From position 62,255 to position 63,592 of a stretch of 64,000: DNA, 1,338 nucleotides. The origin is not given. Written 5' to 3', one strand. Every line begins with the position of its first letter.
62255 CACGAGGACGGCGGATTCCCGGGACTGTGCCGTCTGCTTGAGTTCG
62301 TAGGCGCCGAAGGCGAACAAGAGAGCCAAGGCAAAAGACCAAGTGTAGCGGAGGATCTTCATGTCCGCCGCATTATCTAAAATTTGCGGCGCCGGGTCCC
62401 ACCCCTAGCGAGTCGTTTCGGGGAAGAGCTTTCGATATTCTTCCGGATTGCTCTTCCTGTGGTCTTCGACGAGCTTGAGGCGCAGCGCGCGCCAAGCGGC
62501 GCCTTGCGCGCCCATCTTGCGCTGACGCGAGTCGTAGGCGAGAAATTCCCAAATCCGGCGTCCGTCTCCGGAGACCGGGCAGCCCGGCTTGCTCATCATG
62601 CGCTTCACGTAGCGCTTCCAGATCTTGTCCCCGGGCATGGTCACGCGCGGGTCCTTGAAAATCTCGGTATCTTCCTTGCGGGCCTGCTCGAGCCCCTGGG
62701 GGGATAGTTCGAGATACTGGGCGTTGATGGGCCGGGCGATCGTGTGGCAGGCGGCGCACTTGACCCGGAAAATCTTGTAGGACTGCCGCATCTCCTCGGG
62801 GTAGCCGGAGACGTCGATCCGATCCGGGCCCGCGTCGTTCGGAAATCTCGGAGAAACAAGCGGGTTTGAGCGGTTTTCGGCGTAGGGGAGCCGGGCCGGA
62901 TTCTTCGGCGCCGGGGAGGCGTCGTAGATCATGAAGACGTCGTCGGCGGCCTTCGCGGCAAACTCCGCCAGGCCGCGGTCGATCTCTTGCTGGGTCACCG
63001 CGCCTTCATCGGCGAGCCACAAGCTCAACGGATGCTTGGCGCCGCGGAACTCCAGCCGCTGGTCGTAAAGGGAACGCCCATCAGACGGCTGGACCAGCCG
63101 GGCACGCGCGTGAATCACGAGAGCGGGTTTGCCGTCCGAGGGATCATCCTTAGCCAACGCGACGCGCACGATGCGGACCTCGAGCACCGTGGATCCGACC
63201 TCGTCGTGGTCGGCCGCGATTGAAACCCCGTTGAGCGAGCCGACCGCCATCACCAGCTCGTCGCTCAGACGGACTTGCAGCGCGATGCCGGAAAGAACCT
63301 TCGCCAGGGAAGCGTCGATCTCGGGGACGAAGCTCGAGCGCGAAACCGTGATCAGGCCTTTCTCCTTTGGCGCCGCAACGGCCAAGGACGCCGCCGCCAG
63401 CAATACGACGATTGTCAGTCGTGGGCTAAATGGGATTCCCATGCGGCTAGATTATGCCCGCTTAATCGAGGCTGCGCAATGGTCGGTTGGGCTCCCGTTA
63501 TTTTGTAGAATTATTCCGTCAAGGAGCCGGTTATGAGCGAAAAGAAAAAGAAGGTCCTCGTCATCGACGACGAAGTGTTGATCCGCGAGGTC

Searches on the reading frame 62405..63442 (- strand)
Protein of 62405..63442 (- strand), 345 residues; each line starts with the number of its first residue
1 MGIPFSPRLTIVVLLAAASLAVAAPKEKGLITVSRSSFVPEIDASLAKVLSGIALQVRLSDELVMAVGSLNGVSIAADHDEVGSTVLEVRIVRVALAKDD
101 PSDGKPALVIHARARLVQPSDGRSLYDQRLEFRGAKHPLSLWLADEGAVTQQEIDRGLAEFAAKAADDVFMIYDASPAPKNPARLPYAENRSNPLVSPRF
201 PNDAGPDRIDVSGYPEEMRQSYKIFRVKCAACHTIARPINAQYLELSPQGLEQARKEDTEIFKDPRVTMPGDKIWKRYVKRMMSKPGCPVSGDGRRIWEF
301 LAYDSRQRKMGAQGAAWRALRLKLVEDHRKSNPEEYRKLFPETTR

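Call 58: search_protein_families(library=pfam, proteins=[window:62405-63442:-])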
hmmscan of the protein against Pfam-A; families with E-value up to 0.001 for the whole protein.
window:62405-63442:- (345 aa): 0 families

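Call 67: find_encoding_contigs(protein=window:62405-63442:-, flank=10000, max_places=2)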
Protein window:62405-63442:- (345 aa): 3 contigs read that carry it; 1 place shown.
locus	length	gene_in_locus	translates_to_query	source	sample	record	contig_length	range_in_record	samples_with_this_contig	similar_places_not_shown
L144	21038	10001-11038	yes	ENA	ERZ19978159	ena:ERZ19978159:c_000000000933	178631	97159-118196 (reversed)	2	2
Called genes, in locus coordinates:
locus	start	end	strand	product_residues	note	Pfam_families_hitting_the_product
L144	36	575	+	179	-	-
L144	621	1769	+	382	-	PF01144:CoA_trans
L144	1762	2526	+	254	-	PF01144:CoA_trans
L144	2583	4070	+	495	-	PF00171:Aldedh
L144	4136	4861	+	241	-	-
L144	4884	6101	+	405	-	PF05977:MFS_3, PF07690:MFS_1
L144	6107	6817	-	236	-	-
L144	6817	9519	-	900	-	PF00133:tRNA-synt_1, PF01406:tRNA-synt_1e (faint), PF09334:tRNA-synt_1g, PF13603:tRNA-synt_1_2 (faint), PF09334:tRNA-synt_1g, PF08264:Anticodon_1, PF10458:Val_tRNA-synt_C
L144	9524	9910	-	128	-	PF00072:Response_reg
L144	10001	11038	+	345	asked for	-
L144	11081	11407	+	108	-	-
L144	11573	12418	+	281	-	-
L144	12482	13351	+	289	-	PF02129:Peptidase_S15 (weak), PF00561:Abhydrolase_1 (weak), PF12146:Hydrolase_4, PF12697:Abhydrolase_6 (weak)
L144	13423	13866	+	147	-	-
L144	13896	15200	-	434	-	PF13638:PIN_4, PF02562:PhoH, PF13604:AAA_30, PF13401:AAA_22 (faint)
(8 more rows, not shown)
